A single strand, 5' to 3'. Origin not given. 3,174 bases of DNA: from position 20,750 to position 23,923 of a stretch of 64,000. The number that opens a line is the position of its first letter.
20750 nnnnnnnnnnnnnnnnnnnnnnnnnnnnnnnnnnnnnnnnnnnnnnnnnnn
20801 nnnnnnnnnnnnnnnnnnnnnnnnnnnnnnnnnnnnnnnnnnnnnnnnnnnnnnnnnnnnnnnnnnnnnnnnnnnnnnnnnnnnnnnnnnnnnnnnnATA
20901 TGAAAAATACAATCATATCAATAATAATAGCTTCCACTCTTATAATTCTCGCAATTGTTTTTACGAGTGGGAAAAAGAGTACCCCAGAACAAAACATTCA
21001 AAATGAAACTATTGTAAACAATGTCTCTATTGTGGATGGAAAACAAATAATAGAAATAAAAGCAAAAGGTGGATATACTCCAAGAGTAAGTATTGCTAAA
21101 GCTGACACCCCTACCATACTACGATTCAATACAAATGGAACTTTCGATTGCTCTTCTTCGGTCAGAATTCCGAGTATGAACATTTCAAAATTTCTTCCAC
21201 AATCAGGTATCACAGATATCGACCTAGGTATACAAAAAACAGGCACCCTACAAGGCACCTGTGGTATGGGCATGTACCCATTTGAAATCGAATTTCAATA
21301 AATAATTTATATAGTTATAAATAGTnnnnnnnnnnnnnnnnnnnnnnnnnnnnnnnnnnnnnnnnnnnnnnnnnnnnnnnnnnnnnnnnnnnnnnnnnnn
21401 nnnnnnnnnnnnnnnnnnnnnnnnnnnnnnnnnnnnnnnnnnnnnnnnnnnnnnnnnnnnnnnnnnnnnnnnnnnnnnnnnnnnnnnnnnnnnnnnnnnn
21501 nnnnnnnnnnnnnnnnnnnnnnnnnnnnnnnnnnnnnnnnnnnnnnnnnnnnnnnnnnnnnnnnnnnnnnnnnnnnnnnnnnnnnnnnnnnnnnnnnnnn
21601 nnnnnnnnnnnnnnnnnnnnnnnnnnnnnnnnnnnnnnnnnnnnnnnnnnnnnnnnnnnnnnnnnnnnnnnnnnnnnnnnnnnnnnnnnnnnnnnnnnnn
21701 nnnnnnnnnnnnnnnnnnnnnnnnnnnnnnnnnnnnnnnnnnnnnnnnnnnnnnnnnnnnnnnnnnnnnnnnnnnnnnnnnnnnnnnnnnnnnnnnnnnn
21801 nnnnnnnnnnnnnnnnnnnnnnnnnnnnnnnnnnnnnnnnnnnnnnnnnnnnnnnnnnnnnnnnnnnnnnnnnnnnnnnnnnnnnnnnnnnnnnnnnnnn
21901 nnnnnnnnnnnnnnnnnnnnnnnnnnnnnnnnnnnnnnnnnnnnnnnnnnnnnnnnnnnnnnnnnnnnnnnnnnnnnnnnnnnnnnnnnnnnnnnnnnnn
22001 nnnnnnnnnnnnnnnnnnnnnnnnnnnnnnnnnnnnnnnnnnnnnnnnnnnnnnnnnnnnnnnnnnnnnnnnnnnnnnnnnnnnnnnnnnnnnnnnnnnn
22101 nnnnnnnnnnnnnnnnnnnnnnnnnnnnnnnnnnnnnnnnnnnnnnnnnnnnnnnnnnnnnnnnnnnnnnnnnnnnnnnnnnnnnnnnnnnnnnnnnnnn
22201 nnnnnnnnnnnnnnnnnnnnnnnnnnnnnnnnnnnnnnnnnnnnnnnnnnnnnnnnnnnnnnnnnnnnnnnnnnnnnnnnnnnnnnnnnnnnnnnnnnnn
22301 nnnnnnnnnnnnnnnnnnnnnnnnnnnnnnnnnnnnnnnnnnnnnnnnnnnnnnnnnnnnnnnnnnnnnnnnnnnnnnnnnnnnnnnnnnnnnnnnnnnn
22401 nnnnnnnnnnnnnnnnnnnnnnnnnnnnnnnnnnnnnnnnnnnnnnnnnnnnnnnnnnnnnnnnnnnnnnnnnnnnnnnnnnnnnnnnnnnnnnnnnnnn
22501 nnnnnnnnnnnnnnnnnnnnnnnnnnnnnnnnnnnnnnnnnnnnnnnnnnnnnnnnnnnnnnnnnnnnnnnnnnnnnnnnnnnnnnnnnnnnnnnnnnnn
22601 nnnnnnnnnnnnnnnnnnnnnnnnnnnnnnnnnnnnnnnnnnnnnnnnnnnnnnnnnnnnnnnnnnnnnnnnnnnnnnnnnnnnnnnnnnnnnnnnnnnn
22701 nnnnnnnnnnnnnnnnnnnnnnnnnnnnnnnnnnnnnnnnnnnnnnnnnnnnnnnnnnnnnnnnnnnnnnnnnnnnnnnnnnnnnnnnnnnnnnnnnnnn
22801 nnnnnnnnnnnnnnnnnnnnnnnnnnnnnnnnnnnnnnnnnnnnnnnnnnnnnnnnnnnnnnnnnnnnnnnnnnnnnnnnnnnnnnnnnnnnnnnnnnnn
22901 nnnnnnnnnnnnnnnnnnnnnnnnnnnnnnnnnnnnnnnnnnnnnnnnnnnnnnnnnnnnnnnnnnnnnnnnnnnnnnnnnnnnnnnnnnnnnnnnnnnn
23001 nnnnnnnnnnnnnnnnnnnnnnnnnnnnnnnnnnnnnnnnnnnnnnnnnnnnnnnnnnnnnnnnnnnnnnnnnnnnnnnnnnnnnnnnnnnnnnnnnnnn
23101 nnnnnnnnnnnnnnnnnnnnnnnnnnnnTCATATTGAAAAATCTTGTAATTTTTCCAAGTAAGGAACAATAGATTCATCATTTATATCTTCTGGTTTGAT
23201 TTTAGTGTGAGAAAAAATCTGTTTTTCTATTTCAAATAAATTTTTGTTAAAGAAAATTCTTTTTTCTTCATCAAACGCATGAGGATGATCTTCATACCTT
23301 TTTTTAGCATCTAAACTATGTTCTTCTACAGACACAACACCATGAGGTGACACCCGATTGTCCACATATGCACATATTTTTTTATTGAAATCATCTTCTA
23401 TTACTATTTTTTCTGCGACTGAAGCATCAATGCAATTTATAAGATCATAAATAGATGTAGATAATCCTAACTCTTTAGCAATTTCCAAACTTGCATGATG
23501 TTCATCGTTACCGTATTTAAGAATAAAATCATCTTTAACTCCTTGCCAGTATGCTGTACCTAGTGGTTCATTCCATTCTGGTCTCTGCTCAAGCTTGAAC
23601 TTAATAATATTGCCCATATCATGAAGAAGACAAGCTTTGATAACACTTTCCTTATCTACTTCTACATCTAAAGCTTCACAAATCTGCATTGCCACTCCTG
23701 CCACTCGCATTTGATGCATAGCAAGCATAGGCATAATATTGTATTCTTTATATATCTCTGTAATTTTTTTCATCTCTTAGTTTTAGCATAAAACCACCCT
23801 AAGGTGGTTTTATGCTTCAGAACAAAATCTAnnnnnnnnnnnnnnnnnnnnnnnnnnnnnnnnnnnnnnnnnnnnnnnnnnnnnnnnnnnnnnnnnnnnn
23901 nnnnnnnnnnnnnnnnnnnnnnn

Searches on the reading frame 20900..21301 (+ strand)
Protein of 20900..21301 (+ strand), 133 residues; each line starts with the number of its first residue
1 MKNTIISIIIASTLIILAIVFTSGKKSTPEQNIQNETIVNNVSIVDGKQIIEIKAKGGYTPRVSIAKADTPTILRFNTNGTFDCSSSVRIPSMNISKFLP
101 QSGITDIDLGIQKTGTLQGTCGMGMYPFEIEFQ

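Call 3: search_protein_families(library=pfam, proteins=[window:20900-21301:+], max_evalue=0.1)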
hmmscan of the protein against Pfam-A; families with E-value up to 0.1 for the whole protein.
window:20900-21301:+ (133 aa): 1 family
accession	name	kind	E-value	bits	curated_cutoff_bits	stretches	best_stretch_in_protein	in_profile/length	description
PF13473.12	Cupredoxin_1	-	3.6e-08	33.8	27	1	16-126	4-97/104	Cupredoxin-like domain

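Call 4: search_protein_families(library=ncbifam, proteins=[window:20900-21301:+], max_evalue=0.1)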
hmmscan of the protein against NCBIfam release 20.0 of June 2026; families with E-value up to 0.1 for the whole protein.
window:20900-21301:+ (133 aa): 1 family
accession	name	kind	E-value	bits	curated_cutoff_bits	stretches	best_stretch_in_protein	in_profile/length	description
NF033802.1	AimP_fam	subfamily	0.012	15.8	35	1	1-31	1-27/43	lysogeny pheromone AimP family peptide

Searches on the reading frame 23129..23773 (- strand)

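Call 83: search_protein_families(library=pfam, proteins=[window:23129-23773:-], max_evalue=0.01)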
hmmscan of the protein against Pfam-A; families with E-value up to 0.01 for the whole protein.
window:23129-23773:- (214 aa): 3 families
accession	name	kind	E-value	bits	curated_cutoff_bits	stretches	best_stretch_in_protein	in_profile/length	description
PF01966.28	HD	-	2.3e-07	31.5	22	1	19-58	3-41/116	HD domain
PF13023.12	HD_3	-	0.0008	19.8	22.5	1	19-56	25-62/165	HD domain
PF08668.18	HDOD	-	0.0013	18.7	22.9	1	14-61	92-138/196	HDOD domain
